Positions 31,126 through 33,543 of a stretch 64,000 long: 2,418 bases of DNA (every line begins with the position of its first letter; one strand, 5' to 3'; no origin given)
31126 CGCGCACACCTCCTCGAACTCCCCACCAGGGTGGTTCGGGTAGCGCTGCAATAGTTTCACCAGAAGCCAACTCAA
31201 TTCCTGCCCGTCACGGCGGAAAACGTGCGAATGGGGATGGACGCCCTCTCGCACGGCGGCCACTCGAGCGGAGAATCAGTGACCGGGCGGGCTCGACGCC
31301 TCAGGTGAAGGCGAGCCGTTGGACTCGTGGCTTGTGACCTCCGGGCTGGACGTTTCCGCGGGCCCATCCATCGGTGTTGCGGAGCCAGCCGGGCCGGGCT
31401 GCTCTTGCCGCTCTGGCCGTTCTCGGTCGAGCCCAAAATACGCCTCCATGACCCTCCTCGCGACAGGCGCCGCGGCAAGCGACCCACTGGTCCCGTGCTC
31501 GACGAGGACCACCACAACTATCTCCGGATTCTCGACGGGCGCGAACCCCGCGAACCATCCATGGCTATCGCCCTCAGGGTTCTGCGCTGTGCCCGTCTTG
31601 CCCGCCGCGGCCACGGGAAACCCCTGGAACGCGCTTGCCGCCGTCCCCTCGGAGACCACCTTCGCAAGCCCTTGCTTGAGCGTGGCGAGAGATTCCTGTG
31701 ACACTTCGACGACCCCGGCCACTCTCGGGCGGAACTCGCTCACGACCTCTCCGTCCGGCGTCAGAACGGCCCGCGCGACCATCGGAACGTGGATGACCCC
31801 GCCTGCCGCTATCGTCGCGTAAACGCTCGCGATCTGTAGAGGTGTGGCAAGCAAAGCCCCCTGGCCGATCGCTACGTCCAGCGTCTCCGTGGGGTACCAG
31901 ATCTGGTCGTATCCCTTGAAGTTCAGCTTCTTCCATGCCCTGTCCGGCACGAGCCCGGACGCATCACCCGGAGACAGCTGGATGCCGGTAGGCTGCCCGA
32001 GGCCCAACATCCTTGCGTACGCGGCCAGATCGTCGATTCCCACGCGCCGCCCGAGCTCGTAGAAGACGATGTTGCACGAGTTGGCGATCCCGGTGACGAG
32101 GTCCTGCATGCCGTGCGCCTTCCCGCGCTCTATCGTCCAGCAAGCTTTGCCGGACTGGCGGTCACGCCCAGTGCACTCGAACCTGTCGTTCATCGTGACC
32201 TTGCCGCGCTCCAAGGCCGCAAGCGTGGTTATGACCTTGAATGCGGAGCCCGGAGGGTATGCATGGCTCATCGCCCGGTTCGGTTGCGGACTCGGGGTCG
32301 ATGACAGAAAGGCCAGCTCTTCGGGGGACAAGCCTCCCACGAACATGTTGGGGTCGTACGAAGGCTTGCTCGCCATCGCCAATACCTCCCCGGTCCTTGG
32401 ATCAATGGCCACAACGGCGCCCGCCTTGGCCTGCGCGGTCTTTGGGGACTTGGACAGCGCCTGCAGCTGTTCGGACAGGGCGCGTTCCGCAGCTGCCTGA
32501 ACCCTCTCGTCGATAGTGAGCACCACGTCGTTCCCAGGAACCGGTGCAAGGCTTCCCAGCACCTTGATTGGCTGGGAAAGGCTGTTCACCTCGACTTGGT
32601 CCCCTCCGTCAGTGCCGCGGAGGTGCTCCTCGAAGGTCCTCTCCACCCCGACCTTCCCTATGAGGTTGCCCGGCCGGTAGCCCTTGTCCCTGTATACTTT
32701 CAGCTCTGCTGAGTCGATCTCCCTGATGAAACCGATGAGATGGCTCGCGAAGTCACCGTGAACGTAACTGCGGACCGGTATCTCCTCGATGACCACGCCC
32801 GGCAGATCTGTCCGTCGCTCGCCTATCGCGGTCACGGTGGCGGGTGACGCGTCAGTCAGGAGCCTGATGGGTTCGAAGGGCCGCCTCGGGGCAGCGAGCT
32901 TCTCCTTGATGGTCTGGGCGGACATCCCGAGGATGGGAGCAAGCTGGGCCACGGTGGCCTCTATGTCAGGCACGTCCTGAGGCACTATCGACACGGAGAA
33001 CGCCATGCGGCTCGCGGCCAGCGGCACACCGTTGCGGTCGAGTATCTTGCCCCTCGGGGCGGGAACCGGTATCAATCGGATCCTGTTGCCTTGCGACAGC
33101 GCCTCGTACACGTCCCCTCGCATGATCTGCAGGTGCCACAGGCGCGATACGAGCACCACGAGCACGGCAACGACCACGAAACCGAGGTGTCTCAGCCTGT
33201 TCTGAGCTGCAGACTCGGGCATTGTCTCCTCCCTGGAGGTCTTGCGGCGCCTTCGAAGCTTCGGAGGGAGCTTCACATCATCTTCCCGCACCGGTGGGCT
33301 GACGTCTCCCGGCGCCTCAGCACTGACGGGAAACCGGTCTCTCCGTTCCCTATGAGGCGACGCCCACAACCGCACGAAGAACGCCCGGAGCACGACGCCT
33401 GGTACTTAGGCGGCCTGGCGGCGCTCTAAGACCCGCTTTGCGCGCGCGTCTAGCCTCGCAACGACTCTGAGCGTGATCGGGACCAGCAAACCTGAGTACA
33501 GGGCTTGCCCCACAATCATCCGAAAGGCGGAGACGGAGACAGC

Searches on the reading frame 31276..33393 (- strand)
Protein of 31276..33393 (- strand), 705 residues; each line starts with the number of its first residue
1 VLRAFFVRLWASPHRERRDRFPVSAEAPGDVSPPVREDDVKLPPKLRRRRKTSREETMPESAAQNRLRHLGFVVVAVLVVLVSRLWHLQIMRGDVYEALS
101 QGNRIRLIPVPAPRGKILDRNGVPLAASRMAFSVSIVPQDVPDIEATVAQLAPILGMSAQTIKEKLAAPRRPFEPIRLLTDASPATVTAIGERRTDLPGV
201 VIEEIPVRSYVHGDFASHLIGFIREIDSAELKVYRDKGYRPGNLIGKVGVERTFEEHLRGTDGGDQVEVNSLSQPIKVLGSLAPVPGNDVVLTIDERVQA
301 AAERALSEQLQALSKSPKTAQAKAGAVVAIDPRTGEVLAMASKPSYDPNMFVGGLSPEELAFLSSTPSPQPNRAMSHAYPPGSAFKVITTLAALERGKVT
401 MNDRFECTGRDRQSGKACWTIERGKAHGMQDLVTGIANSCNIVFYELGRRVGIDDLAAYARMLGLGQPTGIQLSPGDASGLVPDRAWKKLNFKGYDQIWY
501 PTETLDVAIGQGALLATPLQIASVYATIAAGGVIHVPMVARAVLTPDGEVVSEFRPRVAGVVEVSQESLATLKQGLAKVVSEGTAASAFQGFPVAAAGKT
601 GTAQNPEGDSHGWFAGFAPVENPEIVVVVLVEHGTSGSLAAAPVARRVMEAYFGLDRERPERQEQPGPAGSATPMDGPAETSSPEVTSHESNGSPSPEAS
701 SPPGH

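Call 84: search_protein_families(library=pfam, proteins=[window:31276-33393:-], max_evalue=0.00001)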
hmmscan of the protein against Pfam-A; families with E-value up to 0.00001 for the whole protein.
window:31276-33393:- (705 aa): 2 families
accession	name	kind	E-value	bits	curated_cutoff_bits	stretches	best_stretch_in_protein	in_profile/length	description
PF00905.27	Transpeptidase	-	2.2e-67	227.8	22.1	1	325-650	1-299/299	Penicillin binding protein transpeptidase domain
PF03717.20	PBP_dimer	-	9.6e-46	156.9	24.4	1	110-277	2-177/180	Penicillin-binding Protein dimerisation domain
